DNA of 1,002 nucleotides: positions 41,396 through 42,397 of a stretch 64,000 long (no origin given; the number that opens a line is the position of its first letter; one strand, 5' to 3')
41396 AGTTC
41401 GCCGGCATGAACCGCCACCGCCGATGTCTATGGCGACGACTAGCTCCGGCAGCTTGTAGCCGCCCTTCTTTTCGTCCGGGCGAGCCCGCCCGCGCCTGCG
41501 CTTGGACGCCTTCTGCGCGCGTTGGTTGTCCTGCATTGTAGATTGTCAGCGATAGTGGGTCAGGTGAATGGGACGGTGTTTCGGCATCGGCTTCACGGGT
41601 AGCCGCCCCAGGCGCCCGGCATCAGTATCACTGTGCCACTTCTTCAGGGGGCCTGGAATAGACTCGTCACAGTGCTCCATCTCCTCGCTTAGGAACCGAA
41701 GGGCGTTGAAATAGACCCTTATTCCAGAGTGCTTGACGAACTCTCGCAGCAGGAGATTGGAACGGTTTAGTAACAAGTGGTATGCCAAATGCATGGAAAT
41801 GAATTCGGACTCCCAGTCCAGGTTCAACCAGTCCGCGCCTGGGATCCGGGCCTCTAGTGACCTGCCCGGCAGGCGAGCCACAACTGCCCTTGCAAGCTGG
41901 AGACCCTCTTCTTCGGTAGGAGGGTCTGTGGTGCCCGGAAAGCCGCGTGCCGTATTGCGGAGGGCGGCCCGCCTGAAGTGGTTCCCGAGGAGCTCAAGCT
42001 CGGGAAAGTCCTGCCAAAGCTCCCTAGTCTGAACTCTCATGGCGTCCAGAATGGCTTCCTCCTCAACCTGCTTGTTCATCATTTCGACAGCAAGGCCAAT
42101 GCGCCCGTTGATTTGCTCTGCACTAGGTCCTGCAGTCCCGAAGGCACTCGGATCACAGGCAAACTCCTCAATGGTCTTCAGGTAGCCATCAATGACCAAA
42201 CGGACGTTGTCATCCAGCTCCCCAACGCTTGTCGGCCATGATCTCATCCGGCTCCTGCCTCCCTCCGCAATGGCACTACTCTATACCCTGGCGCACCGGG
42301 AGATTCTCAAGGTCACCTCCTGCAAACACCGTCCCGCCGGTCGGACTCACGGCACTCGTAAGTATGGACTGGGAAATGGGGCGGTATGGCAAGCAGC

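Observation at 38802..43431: Tandem, strongly diverged duplication of a multi-gene module of unknown function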

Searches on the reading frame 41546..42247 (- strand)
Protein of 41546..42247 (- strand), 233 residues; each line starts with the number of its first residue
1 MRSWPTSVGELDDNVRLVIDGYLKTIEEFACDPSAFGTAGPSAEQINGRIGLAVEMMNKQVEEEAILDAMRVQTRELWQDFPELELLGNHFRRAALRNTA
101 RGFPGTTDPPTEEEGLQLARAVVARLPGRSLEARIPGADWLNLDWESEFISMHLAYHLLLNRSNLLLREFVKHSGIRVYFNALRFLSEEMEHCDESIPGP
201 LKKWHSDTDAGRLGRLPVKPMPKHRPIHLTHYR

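Call 6: search_protein_families(library=pfam, proteins=[window:41546-42247:-], max_evalue=1)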
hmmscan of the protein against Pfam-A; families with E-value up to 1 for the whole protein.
window:41546-42247:- (233 aa): 0 families

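Call 7: search_protein_families(library=phrogs, proteins=[window:41546-42247:-], max_evalue=1)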
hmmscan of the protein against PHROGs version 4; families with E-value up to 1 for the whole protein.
window:41546-42247:- (233 aa): 0 families

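Call 10: find_homologous_proteins(query=window:41546-42247:-, max_evalue=0.001)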
Query window:41546-42247:- (233 aa): 21 proteins with E <= 0.001 among 443 candidates.
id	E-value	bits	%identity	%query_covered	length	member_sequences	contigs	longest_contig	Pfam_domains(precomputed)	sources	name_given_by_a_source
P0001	6.7e-153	525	99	100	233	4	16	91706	-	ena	-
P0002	6.8e-125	433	83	100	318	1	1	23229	-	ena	-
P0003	9.6e-111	387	75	100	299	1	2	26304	-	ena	-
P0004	5.2e-90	319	82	76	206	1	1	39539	-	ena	-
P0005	2.4e-83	297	59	100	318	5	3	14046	-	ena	-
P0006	5.9e-73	263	55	100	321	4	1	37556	-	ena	-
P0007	2.5e-72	261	53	100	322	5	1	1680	-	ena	-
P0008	2.6e-72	261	54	98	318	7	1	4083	-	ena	-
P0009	5.7e-71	257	53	100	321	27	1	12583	-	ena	-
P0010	9.0e-71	256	53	98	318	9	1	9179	-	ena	-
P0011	4.5e-69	250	52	99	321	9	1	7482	-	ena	-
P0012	3.2e-68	248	50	100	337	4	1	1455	-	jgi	jgi:hypothetical protein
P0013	1.5e-67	246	52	97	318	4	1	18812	-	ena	-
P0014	8.0e-67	243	51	99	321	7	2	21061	-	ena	-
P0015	3.7e-66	241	50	98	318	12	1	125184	-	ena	-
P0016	1.0e-64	236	53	99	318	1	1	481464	-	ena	-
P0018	2.7e-56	209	48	100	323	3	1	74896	-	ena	-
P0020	5.7e-50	188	45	100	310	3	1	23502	-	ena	-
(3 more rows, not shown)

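Call 12: find_encoding_contigs(protein=P0016, flank=8000, max_places=3)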
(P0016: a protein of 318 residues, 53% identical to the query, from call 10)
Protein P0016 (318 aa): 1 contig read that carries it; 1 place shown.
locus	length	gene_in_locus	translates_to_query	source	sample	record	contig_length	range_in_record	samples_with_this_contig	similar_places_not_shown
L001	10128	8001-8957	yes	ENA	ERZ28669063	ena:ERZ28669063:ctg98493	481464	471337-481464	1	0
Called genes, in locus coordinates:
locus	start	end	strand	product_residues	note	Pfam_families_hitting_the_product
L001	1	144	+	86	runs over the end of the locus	-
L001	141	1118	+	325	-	PF13276:HTH_21, PF00665:rve, PF13683:rve_3, PF13333:rve_2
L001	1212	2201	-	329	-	PF00672:HAMP, PF00512:HisKA, PF02518:HATPase_c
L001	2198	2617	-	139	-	-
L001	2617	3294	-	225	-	PF00072:Response_reg, PF00486:Trans_reg_C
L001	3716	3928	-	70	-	-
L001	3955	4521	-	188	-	-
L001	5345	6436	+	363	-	PF01548:DEDD_Tnp_IS110, PF02371:Transposase_20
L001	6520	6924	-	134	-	-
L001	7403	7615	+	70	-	-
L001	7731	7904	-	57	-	PF01402:RHH_1 (weak)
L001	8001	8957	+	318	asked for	-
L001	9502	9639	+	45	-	-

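Call 13: find_encoding_contigs(protein=P0015, flank=8000, max_places=3)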
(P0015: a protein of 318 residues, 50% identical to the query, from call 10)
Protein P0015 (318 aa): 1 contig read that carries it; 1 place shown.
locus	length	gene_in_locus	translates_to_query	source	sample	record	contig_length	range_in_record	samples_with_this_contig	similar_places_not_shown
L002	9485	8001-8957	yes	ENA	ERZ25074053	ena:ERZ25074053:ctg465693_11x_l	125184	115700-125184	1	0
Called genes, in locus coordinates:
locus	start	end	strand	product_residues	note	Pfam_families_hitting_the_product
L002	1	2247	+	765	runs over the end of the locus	PF00270:DEAD, PF04851:ResIII, PF18766:SWI2_SNF2, PF00271:Helicase_C (weak), PF08463:EcoEI_R_C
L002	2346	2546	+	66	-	-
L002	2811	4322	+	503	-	PF01420:Methylase_S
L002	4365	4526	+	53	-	-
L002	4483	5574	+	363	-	PF02384:N6_Mtase, PF01170:UPF0020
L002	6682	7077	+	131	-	-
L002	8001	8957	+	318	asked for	-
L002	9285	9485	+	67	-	?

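Call 15: find_related_loci(query=A1, collection=genome_contigs, flank=6000)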
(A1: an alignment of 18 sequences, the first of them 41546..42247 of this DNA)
Query A1 (233 aa) in genome_contigs; peptide patterns used: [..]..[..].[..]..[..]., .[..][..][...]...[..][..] (x = any residue, [..] = any of these).
88 stretches matched a pattern, but none encodes a relative of the query by tblastn (E <= 1e-3).

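Call 16: find_related_loci(query=A1, collection=metagenome_contigs, flank=6000)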
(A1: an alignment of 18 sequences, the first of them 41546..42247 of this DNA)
Query A1 (233 aa) in metagenome_contigs; peptide patterns used: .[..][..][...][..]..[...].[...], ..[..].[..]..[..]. (x = any residue, [..] = any of these).
600 stretches matched a pattern, but none encodes a relative of the query by tblastn (E <= 1e-3).

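Call 17: find_encoding_contigs(protein=P0001, flank=10000, max_places=6)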
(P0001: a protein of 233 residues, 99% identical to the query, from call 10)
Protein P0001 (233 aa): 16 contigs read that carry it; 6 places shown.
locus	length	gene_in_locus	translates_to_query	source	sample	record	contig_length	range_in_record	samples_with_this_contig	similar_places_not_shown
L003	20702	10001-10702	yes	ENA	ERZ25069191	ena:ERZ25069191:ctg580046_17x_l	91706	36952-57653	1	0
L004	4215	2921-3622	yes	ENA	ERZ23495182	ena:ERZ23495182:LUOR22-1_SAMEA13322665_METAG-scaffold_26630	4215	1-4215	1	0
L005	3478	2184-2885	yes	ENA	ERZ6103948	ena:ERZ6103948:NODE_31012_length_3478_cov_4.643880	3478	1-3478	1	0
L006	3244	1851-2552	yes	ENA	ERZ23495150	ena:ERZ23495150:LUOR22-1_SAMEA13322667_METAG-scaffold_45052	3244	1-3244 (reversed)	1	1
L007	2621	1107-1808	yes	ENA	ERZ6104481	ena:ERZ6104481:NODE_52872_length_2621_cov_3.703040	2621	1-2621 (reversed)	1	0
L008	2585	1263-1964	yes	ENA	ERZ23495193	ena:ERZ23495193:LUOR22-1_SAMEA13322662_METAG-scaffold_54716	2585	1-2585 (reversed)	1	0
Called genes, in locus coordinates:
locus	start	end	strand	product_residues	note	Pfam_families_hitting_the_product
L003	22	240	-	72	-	-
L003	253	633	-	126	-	PF22381:Staph_reg_Sar_Rot (weak), PF12802:MarR_2 (weak), PF01047:MarR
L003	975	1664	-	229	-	PF02645:DegV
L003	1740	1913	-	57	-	PF02645:DegV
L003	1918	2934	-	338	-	PF03160:Calx-beta, PF00072:Response_reg, PF00486:Trans_reg_C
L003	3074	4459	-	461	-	-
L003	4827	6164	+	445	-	PF07730:HisKA_3 (weak), PF02518:HATPase_c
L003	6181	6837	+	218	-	PF00072:Response_reg, PF08281:Sigma70_r4_2 (weak), PF00196:GerE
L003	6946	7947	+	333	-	PF00497:SBP_bac_3, PF10613:Lig_chan-Glu_bd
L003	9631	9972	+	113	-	-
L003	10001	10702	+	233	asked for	-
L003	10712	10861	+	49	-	-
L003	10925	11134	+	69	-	-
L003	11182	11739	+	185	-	-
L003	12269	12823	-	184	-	-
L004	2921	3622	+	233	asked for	-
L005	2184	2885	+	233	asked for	-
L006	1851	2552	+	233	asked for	-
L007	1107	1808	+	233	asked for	-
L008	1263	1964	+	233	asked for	-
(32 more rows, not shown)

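Call 18: find_encoding_contigs(protein=P0018, flank=8000, max_places=3)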
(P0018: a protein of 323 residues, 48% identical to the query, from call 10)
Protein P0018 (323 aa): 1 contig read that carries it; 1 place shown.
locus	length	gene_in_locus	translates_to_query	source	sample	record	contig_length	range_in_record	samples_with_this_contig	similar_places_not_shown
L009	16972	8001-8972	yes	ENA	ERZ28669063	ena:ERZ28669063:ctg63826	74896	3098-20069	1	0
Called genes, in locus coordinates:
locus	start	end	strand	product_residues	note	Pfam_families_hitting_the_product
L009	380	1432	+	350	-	PF13408:Zn_ribbon_recom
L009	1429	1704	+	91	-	-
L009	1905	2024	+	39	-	-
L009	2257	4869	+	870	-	PF00270:DEAD (weak), PF04851:ResIII (weak), PF13307:Helicase_C_2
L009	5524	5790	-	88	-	PF01527:HTH_Tnp_1, PF13551:HTH_29 (faint)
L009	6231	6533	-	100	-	-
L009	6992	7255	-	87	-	-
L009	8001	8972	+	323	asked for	-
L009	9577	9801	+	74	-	PF05930:Phage_AlpA, PF12728:HTH_17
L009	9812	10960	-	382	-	PF13356:Arm-DNA-bind_3, PF22022:Phage_int_M, PF00589:Phage_integrase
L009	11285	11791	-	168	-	-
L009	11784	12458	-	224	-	PF02660:G3P_acyltransf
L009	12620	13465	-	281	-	PF02811:PHP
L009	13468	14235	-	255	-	PF00149:Metallophos, PF13277:YmdB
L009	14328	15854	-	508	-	PF12072:RNase_Y_N, PF08668:HDOD (faint), PF00013:KH_1, PF01966:HD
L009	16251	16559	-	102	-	PF06155:GBBH-like_N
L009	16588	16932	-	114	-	PF11969:DcpS_C, PF01230:HIT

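Call 19: find_encoding_contigs(protein=P0006, flank=8000, max_places=3)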
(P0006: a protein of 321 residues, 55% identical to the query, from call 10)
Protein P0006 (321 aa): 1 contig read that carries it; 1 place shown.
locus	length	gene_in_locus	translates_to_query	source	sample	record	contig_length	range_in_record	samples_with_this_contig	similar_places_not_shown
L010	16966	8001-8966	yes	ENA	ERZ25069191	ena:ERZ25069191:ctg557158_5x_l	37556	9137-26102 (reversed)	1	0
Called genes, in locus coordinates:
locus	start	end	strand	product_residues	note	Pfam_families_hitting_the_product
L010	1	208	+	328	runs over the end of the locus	PF00248:Aldo_ket_red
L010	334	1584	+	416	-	PF13378:MR_MLE_C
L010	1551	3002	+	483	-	PF08811:DUF1800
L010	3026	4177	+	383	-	PF07394:DUF1501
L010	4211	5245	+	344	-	PF25021:TEN_NHL (faint), PF06739:SBBP (faint), PF13449:Phytase-like (faint), PF01436:NHL, PF08450:SGL (weak), PF01436:NHL (weak), PF17170:DUF5128, PF01436:NHL, +1 more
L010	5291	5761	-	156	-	PF14588:YjgF_endoribonc, PF01042:Ribonuc_L-PSP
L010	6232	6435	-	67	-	PF13701:DDE_Tnp_1_4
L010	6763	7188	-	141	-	PF00560:LRR_1 (faint), PF12799:LRR_4 (faint), PF13855:LRR_8 (faint)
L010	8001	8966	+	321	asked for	-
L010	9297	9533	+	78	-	-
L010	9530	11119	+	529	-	PF00239:Resolvase, PF07508:Recombinase, PF13408:Zn_ribbon_recom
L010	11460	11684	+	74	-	PF20605:Antitox_RHH (weak), PF01402:RHH_1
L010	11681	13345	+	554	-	PF00239:Resolvase, PF07508:Recombinase, PF13408:Zn_ribbon_recom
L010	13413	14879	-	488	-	PF05598:DUF772, PF01609:DDE_Tnp_1, PF13751:DDE_Tnp_1_6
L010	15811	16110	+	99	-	-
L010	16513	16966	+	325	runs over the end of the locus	-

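Call 25: find_encoding_contigs(protein=P0002, flank=8000, max_places=2)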
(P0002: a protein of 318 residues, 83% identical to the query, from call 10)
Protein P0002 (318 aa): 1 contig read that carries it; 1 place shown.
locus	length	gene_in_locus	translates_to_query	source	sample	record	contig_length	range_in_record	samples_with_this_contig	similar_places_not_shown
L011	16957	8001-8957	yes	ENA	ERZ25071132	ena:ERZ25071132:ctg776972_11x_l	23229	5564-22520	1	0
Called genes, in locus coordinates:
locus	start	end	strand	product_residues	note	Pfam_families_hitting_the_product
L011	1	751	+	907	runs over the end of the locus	-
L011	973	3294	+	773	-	-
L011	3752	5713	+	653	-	PF23197:IG_AIR9 (faint)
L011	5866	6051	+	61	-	PF13384:HTH_23 (weak)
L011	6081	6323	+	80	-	-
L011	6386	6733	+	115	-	-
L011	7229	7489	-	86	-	-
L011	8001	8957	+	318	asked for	-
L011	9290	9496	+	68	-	-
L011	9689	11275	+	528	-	PF00239:Resolvase, PF07508:Recombinase, PF13408:Zn_ribbon_recom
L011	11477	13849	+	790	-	PF20297:MSSS (faint), PF00488:MutS_V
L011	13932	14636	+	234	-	PF18854:baeRF_family10, PF18859:acVLRF1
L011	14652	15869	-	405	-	PF00389:2-Hacid_dh, PF02826:2-Hacid_dh_C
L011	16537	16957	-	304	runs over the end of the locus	PF02574:S-methyl_trans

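Call 26: find_encoding_contigs(protein=P0005, flank=8000, max_places=3)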
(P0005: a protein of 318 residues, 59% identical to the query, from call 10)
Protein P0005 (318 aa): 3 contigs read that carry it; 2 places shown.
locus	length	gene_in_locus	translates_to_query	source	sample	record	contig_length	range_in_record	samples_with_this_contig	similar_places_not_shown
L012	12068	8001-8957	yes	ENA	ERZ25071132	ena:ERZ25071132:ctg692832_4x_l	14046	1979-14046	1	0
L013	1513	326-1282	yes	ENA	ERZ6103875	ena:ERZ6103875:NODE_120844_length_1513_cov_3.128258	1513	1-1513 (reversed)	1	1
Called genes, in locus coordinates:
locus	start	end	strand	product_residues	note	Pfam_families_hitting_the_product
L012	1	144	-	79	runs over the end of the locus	-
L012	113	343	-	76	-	-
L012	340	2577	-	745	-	PF18019:Cas3_HD, PF00270:DEAD (faint), PF22590:Cas3-like_C_2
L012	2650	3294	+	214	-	PF00929:RNase_T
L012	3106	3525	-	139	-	-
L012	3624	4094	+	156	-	PF05598:DUF772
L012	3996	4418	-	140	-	PF13683:rve_3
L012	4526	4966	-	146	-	PF13384:HTH_23 (faint), PF13565:HTH_32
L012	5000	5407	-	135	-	PF01527:HTH_Tnp_1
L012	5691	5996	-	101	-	-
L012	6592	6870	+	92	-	-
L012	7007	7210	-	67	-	-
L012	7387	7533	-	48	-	-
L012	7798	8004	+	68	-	-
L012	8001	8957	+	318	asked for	-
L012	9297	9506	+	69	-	-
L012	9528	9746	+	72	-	-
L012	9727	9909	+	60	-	-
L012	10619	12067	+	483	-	?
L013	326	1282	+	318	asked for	-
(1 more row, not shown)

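Call 27: find_encoding_contigs(protein=P0020, flank=8000, max_places=2)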
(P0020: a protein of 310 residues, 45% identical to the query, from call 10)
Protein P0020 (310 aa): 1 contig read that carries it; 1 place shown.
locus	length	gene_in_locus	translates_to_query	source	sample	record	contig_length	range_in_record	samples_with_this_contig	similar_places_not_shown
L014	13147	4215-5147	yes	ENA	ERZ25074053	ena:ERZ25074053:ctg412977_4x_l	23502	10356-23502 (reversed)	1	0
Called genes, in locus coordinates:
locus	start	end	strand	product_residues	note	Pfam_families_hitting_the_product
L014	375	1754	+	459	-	PF01554:MatE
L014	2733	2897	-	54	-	-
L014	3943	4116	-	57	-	PF01402:RHH_1 (weak)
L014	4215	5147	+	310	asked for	-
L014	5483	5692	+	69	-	-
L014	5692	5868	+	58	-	-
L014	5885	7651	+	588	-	PF00239:Resolvase, PF07508:Recombinase, PF13408:Zn_ribbon_recom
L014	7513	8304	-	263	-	PF03099:BPL_LplA_LipB, PF16917:BPL_LplA_LipB_2, PF02237:BPL_C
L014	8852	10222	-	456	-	PF07508:Recombinase, PF13408:Zn_ribbon_recom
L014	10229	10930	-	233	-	PF24481:CT398_CC, PF02591:Zn_ribbon_9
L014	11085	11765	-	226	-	PF12832:MFS_1_like, PF05977:MFS_3 (faint), PF01306:LacY_symp (weak), PF07690:MFS_1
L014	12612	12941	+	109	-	PF00355:Rieske, PF13806:Rieske_2, PF22543:Rieske_4 (weak)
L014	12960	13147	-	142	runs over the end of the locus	PF14489:QueF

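Call 28: predict_structure(alignment_id=A2)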
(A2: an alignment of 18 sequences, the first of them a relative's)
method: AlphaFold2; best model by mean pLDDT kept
length: 321 residues; sequences in the alignment: 18
mean_pLDDT: 81.6   pTM: 0.73
mean pLDDT of the five models: 81.6, 80.4, 79.8, 77.1, 76.1
residues with pLDDT >= 90: 109; 70-90: 148; 50-70: 59; < 50: 5
segments of 3 or more residues with pLDDT < 50: 318-321
pLDDT, mean of each block of 10 residues (from residue 1): 62 81 93 85 81 81 90 87 94 90 80 94 70 55 68 83 83 90 92 92 95 91 61 74 92 88 93 80 90 74 68 59 37
secondary structure, 60 per line:
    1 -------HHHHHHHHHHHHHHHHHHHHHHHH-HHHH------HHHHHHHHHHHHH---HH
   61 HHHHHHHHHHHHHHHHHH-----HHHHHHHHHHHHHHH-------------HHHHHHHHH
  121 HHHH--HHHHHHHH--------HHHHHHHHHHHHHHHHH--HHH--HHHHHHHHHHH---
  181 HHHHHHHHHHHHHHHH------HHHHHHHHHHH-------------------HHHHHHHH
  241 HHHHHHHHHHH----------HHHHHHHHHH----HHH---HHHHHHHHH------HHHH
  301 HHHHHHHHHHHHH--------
elements in order: H8-31 H33-36 H43-55 H59-78 H84-98 H112-124 H127-134 H143-159 H167-177 H181-196 H203-213 H233-251 H262-271 H282-290 H297-313

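Call 34: search_protein_representatives(alignment_id=A2)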
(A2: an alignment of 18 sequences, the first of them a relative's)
Query: 18 sequences, 318 profile positions. Proteins with E-value up to 0.001 (for the whole library): 251; up to 1e-10: 154; up to 1e-30: 59. The best 150 are listed.
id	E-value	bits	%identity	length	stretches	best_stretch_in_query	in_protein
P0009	1.5e-172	589.3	-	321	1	1-317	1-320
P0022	4.4e-90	318.4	-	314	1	1-316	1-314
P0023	1.7e-74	267.2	-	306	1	1-313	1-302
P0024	7.9e-74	265.0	-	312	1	1-314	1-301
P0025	6.1e-73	262.1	-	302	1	1-317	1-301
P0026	3.3e-71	256.4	-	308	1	2-312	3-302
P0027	1.3e-68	247.8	-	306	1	1-316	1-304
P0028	1.5e-66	241.0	-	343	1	2-312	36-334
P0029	2.5e-66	240.4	-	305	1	1-315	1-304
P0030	1.8e-64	234.2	-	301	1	1-312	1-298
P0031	2.7e-64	233.6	-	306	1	1-312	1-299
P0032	7.7e-64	232.2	-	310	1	1-313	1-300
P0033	1.3e-62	228.1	-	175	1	175-314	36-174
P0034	2.9e-62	227.0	-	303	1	4-315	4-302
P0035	3.7e-62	226.6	-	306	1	1-317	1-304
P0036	6.5e-61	222.5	-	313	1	2-314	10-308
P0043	1.1e-54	202.1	-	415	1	67-281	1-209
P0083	7.2e-30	120.5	-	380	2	161-312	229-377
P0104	3.1e-22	95.4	-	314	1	20-291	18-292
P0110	3.8e-21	91.9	-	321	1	13-309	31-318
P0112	1.2e-20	90.3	-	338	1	47-290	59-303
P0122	8.5e-18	80.9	-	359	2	217-317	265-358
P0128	4.1e-16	75.4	-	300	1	92-290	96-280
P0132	5.2e-15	71.7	-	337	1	92-260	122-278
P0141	4.5e-14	68.6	-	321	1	109-269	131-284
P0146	3.1e-13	65.9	-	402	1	97-292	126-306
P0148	5.4e-13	65.1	-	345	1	104-254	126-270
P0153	3.1e-12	62.6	-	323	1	100-272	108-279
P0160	8.0e-12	61.2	-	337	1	105-310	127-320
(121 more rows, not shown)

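Call 35: search_protein_families(library=pfam, proteins=[P0043, P0083, P0122, P0146, P0112, P0110, P0132, P0141, P0148, P0160], max_evalue=0.1)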
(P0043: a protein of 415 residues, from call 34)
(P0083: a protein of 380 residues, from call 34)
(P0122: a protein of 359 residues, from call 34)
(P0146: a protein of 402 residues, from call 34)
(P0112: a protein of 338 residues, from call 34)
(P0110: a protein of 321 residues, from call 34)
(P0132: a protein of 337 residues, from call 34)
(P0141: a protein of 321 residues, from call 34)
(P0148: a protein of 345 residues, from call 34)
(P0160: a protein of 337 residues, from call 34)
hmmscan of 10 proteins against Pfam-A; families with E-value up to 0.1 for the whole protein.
P0043 (415 aa): 1 family
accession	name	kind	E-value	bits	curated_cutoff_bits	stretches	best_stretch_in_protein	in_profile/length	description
PF00187.25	Chitin_bind_1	-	0.0029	18.3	27.8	1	247-275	8-36/38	Chitin recognition protein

P0083 (380 aa): 0 families

P0122 (359 aa): 1 family
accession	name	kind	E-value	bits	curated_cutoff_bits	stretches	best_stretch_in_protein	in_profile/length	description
PF13186.11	SPASM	-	0.018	15.7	21.5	1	294-343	6-55/67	Iron-sulfur cluster-binding domain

P0146 (402 aa): 0 families

P0112 (338 aa): 1 family
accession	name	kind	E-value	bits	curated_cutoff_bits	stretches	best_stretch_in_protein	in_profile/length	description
PF13232.12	Complex1_LYR_1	-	0.04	15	21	0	78-145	3-74/99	Complex1_LYR-like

P0110 (321 aa): 0 families

P0132 (337 aa): 0 families

P0141 (321 aa): 0 families

P0148 (345 aa): 1 family
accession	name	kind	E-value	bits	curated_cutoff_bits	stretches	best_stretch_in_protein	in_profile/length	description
PF13443.12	HTH_26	-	0.091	13.5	22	0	279-301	12-34/63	Cro/C1-type HTH DNA-binding domain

P0160 (337 aa): 0 families

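Call 36: search_protein_families(library=ncbifam, proteins=[P0009, P0022, P0023, P0146, P0112], max_evalue=0.1)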
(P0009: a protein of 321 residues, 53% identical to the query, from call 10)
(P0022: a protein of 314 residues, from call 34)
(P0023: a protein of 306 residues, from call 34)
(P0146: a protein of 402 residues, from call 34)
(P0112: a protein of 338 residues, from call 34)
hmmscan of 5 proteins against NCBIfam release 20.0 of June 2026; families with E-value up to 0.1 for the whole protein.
P0009 (321 aa): 0 families

P0022 (314 aa): 0 families

P0023 (306 aa): 0 families

P0146 (402 aa): 0 families

P0112 (338 aa): 0 families
